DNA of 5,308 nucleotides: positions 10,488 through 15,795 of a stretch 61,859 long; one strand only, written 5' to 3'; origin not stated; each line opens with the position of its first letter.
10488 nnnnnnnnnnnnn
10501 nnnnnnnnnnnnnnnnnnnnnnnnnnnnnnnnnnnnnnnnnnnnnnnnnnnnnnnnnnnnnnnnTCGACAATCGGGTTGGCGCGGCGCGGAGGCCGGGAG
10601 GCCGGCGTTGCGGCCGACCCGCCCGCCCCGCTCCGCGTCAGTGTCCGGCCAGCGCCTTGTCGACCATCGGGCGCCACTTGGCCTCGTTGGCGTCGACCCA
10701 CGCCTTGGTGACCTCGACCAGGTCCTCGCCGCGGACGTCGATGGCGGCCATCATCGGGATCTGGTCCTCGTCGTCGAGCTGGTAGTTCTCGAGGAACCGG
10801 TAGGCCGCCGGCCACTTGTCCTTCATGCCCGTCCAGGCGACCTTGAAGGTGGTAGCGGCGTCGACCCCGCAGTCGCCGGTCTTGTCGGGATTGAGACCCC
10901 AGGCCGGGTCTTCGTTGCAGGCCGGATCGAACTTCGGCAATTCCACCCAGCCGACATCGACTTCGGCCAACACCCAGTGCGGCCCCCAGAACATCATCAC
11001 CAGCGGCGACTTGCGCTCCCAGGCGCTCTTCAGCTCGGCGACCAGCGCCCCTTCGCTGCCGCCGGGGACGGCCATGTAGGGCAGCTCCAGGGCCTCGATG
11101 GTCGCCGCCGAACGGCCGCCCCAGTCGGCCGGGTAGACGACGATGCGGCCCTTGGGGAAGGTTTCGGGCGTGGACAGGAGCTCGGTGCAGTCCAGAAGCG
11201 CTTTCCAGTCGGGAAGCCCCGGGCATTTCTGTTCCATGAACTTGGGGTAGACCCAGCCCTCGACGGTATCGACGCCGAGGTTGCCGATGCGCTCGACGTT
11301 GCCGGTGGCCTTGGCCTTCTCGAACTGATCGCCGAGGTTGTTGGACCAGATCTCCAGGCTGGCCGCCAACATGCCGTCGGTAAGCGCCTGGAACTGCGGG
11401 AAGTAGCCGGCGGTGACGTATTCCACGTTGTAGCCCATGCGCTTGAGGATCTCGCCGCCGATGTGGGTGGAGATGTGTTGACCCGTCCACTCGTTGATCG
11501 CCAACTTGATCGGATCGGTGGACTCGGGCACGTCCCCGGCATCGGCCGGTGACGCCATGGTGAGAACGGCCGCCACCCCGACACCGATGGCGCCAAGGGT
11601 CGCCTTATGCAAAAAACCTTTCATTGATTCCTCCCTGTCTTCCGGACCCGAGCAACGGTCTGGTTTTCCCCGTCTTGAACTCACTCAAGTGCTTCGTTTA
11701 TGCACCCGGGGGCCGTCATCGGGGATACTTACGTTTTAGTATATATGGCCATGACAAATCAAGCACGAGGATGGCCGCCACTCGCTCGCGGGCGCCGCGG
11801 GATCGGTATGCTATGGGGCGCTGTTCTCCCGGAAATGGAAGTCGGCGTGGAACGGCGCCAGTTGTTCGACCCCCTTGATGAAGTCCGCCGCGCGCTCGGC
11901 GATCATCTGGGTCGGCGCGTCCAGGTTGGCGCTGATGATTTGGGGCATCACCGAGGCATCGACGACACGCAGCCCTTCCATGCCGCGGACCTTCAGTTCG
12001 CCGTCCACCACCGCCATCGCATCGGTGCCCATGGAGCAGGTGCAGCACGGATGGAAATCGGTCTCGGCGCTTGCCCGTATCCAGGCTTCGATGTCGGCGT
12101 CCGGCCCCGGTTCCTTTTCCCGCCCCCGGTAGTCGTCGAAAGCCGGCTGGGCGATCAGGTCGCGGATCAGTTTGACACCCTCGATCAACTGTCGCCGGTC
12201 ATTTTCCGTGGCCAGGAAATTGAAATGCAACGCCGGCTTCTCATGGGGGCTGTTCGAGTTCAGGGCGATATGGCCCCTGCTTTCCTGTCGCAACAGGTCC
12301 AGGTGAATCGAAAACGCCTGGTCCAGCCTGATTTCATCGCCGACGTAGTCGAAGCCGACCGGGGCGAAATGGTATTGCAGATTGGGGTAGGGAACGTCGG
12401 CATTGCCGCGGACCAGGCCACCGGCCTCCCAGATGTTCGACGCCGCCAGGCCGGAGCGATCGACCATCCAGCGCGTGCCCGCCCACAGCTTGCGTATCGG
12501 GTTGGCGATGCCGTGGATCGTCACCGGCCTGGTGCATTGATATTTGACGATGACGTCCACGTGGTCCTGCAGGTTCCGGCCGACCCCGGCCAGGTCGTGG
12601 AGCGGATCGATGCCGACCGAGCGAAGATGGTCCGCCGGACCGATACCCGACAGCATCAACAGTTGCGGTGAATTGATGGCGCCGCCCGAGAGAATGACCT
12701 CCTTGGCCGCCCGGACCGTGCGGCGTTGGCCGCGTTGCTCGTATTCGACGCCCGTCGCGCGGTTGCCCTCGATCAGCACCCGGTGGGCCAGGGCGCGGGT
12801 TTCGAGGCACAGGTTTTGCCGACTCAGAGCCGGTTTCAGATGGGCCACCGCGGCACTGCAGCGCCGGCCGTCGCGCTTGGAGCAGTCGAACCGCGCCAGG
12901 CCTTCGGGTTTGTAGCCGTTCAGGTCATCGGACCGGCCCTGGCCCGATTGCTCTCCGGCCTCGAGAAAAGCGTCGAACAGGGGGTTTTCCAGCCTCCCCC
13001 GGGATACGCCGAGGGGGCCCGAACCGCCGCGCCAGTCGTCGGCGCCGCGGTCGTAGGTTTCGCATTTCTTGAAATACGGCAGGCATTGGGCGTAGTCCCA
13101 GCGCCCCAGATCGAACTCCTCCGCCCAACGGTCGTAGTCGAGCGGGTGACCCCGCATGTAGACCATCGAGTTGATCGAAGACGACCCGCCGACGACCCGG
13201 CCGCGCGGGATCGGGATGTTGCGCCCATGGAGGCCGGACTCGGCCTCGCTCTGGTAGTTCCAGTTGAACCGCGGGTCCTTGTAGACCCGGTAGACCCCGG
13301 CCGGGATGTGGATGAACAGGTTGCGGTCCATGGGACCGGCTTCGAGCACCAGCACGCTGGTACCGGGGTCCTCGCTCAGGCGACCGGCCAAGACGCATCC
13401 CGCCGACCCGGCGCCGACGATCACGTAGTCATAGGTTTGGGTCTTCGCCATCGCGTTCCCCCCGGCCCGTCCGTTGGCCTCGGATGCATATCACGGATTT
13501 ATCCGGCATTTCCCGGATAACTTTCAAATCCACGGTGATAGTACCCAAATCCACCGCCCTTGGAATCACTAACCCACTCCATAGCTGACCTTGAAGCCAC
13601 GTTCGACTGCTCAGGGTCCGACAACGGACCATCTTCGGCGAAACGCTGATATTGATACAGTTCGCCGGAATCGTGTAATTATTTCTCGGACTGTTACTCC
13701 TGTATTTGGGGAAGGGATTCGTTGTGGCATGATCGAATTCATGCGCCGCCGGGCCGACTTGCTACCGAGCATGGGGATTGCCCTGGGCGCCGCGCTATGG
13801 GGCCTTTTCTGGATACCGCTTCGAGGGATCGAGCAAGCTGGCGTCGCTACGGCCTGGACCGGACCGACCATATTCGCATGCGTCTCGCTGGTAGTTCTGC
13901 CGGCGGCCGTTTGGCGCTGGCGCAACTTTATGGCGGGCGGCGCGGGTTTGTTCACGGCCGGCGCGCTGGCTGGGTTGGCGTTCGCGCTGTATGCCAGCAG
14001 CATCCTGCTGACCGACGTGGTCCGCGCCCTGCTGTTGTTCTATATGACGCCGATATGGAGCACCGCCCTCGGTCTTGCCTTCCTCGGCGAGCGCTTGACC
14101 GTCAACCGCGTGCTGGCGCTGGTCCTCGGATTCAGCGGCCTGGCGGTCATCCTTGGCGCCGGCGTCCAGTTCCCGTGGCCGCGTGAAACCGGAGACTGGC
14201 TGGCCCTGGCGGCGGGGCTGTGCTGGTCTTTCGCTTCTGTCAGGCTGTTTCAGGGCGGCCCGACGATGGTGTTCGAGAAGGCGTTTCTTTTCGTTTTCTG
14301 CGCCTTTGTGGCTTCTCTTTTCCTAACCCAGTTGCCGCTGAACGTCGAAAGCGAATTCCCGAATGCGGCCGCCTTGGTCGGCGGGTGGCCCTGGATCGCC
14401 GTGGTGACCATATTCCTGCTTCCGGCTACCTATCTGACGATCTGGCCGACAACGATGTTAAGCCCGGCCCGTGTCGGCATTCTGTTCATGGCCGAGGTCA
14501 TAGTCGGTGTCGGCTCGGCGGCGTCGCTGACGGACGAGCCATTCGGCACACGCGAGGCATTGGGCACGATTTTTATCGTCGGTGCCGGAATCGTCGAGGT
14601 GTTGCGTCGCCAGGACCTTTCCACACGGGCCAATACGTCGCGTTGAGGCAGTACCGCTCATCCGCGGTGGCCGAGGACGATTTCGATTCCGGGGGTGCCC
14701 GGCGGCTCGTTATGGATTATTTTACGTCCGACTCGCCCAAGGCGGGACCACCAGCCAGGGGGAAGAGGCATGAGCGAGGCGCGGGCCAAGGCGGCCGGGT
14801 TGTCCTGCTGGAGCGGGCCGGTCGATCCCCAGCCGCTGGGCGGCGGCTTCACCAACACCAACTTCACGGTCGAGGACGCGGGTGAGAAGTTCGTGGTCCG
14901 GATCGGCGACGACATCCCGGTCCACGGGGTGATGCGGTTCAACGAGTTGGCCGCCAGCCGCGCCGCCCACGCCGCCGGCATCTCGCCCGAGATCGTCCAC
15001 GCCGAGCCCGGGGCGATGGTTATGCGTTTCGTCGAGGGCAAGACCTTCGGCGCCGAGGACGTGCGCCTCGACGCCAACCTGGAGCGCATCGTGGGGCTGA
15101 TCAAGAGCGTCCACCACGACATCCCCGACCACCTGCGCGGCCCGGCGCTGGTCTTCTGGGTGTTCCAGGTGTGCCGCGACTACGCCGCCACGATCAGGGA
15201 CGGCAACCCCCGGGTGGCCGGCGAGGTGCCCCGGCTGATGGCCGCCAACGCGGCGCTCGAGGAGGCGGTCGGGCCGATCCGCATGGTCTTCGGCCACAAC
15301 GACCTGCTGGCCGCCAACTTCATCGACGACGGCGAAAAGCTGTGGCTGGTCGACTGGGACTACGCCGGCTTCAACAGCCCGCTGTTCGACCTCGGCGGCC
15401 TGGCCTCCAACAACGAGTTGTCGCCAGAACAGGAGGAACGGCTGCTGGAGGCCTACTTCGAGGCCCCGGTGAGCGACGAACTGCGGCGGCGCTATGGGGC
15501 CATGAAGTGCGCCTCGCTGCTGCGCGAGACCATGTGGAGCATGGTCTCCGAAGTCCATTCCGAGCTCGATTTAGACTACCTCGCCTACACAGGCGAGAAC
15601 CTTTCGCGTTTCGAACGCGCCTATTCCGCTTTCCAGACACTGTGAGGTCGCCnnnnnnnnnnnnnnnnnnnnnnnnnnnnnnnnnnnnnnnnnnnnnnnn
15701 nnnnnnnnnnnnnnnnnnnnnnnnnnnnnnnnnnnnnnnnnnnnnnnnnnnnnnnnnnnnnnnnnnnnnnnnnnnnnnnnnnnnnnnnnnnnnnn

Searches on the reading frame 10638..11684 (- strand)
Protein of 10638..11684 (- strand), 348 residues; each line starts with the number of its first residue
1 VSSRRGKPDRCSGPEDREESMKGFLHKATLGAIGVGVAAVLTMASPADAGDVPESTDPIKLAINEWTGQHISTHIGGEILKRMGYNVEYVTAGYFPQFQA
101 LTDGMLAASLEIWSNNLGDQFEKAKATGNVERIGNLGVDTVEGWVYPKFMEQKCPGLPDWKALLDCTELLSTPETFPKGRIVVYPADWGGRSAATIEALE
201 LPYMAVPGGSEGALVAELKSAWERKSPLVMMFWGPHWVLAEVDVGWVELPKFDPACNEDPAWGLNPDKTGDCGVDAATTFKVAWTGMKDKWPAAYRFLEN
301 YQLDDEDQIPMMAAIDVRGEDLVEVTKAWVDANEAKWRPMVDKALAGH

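Call 78: search_protein_families(library=pfam, proteins=[window:10638-11684:-], max_evalue=0.0001)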
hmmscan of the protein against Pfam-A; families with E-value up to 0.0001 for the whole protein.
window:10638-11684:- (348 aa): 1 family
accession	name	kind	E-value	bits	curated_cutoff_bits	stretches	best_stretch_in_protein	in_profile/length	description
PF04069.17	OpuAC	-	7.7e-45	153.9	21.2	1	57-331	1-256/257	Substrate binding domain of ABC-type glycine betaine transport system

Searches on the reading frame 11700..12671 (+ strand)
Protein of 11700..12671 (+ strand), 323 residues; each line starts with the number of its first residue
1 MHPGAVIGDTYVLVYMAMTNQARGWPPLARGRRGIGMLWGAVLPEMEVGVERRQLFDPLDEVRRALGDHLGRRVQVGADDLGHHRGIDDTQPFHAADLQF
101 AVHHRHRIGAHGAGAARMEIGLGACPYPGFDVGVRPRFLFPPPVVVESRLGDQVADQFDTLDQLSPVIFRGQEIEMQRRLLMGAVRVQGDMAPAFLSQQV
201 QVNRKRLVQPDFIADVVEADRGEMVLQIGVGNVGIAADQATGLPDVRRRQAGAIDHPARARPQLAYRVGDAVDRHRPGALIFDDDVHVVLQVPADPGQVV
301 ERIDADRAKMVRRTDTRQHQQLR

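Call 52: find_encoding_contigs(protein=window:11700-12671:+, flank=10000, max_places=1)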
Protein window:11700-12671:+ (323 aa): no gene with exactly this product is on record in the collection.

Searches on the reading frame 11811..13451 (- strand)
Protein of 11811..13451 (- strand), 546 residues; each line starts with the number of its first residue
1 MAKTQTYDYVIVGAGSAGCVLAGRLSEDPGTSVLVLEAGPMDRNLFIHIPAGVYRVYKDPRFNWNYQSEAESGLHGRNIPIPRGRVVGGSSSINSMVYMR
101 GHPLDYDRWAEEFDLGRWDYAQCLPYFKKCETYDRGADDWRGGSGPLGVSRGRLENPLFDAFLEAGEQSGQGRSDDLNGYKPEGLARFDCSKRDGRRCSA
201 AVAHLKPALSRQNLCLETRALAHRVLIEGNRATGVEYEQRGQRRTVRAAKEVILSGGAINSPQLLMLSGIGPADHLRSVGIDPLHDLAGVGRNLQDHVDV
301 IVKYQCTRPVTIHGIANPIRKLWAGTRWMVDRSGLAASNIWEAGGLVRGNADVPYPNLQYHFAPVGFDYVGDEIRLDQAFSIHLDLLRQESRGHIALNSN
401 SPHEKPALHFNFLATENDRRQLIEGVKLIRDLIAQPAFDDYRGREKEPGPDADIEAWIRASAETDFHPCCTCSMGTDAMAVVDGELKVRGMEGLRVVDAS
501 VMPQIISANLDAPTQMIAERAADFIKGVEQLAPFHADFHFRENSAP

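Call 78: search_protein_families(library=pfam, proteins=[window:11811-13451:-], max_evalue=0.0001)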
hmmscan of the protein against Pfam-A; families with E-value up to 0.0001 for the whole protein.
window:11811-13451:- (546 aa): 4 families
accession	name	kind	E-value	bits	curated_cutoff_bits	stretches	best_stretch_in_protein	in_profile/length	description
PF00732.25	GMC_oxred_N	-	2.1e-56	191.6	23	1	7-298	1-217/218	GMC oxidoreductase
PF05199.19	GMC_oxred_C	-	1.5e-35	123.2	24.6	1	390-518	2-139/139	GMC oxidoreductase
PF00890.30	FAD_binding_2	-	9.9e-06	25.4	20.4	0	8-40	1-32/414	FAD binding domain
PF01266.30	DAO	-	7.3e-05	22.9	27.9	0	8-39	1-31/353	FAD dependent oxidoreductase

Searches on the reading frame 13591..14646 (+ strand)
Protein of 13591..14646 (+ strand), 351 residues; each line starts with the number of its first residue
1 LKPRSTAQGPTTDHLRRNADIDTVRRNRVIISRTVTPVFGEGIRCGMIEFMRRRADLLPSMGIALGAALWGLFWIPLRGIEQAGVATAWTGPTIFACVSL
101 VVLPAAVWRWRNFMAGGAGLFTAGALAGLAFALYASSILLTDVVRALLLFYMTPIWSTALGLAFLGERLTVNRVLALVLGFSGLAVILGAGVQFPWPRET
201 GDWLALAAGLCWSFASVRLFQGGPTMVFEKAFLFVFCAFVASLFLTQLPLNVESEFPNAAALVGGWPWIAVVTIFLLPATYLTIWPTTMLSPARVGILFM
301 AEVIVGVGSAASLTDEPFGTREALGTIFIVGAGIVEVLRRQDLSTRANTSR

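Call 57: search_protein_families(library=pfam, proteins=[window:13591-14646:+], max_evalue=0.001)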
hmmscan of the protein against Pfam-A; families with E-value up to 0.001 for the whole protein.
window:13591-14646:+ (351 aa): 1 family
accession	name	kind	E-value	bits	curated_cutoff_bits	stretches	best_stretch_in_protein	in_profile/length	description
PF00892.27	EamA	-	1.5e-11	45.1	28.2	1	63-188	7-134/135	EamA-like transporter family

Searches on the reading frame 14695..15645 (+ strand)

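Call 78: search_protein_families(library=pfam, proteins=[window:14695-15645:+], max_evalue=0.0001)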
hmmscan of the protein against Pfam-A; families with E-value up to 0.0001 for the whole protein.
window:14695-15645:+ (316 aa): 2 families
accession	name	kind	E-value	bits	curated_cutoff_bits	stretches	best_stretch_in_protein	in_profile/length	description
PF01633.27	Choline_kinase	-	4e-16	59.6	29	1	47-235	3-202/300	Choline/ethanolamine kinase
PF01636.29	APH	-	1.3e-15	58.2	23.2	1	46-258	3-231/239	Phosphotransferase enzyme family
